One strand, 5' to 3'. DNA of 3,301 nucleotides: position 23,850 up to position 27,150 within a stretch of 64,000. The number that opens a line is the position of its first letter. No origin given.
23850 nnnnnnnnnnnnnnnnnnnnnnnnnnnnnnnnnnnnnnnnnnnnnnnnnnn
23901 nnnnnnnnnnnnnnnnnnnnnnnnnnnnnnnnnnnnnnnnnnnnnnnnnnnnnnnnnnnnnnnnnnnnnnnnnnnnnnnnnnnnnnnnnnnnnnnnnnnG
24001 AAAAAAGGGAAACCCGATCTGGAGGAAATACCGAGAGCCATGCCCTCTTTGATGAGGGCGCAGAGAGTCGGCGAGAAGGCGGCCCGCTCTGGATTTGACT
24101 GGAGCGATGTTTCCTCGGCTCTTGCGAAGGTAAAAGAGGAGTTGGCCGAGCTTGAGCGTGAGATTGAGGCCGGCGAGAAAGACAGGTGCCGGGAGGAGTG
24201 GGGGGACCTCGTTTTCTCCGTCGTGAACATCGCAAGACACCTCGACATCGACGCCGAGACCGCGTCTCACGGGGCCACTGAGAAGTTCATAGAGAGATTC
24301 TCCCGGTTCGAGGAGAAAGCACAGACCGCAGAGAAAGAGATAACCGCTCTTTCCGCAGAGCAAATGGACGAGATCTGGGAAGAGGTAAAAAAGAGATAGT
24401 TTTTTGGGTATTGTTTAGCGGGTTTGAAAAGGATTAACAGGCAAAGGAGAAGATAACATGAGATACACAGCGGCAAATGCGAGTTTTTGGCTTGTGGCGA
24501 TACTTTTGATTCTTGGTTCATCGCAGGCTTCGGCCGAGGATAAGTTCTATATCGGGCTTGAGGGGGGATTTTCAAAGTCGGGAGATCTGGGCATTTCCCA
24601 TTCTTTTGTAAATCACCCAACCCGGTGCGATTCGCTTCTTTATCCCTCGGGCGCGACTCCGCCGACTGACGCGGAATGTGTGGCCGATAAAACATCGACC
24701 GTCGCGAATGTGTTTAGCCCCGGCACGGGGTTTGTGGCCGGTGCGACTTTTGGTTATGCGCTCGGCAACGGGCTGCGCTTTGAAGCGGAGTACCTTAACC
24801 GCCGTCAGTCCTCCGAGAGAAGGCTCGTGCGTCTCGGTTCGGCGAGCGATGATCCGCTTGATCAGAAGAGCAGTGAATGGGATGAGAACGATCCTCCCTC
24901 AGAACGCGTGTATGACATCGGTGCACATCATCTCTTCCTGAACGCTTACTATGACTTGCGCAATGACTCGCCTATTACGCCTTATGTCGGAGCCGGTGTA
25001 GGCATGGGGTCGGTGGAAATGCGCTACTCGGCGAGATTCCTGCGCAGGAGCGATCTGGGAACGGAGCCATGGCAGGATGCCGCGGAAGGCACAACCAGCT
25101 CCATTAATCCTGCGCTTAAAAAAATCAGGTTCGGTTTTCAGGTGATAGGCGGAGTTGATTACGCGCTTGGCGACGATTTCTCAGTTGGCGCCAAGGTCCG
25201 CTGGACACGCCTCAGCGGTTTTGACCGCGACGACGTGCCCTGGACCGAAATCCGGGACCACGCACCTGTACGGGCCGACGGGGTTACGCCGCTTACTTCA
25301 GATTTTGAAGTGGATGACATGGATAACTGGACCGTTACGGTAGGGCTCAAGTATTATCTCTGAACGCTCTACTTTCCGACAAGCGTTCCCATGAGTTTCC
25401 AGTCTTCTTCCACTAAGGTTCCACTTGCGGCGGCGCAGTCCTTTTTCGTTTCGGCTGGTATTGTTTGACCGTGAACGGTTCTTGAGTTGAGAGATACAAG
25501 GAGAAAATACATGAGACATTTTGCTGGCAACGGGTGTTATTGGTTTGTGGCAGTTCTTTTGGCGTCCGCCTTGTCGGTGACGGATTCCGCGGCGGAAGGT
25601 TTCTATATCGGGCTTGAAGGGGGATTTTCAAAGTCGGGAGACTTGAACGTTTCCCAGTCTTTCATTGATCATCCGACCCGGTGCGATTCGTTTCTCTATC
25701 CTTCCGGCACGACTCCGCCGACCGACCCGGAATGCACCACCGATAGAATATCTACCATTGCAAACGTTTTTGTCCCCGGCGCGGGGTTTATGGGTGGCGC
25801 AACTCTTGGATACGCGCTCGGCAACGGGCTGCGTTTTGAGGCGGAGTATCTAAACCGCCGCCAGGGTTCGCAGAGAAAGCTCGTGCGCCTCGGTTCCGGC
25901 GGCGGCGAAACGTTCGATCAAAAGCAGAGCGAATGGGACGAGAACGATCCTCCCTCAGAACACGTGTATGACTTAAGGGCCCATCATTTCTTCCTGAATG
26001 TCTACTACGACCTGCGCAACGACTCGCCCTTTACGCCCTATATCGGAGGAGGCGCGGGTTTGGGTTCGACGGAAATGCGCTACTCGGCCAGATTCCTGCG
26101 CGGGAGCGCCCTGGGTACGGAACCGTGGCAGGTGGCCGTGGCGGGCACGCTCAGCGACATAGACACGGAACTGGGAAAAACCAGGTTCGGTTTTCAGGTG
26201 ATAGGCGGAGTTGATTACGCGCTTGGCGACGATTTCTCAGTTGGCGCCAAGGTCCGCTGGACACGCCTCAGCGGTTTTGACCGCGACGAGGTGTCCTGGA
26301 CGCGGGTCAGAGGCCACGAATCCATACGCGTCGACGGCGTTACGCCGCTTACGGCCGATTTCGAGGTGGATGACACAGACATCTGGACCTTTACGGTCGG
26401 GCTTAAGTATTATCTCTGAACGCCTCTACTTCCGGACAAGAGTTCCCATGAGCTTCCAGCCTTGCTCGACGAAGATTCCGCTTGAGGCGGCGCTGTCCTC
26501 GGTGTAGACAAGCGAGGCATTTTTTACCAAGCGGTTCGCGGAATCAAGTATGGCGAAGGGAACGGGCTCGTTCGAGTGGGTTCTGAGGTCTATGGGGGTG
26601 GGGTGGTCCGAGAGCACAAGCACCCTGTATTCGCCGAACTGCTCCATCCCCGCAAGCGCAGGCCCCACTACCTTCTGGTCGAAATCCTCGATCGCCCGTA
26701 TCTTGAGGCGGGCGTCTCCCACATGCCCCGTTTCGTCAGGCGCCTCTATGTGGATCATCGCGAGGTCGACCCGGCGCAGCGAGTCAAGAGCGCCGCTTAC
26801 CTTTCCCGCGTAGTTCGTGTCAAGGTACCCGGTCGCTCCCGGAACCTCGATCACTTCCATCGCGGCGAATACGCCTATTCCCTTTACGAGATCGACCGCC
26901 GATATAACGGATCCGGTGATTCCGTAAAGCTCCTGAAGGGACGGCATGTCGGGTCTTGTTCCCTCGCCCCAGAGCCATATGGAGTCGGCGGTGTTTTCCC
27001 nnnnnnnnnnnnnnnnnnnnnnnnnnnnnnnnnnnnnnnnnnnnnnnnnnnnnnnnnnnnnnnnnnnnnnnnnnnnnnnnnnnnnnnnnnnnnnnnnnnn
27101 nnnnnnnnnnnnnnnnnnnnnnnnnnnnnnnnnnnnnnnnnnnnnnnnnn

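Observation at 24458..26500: Tandem segmental duplication of an OMP gene, with a junction scar copied from the apgM 3' end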

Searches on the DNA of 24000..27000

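Call 51: search_rna_families(source=window, start=24000, end=27000, threshold=evalue, max_evalue=1)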
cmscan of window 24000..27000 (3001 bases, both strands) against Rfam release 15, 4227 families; matches with E-value up to 1: 1.
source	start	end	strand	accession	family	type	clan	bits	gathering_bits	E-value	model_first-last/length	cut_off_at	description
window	24860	24936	-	RF01185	snR75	Gene; snRNA; snoRNA; CD-box;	CL00045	19.6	40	0.47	1-88/88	no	Small nucleolar RNA snR75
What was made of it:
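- Tried and rejected: The Rfam scan of 24000-27000 gave only a chance snoRNA hit at E=0.47 (call 51).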
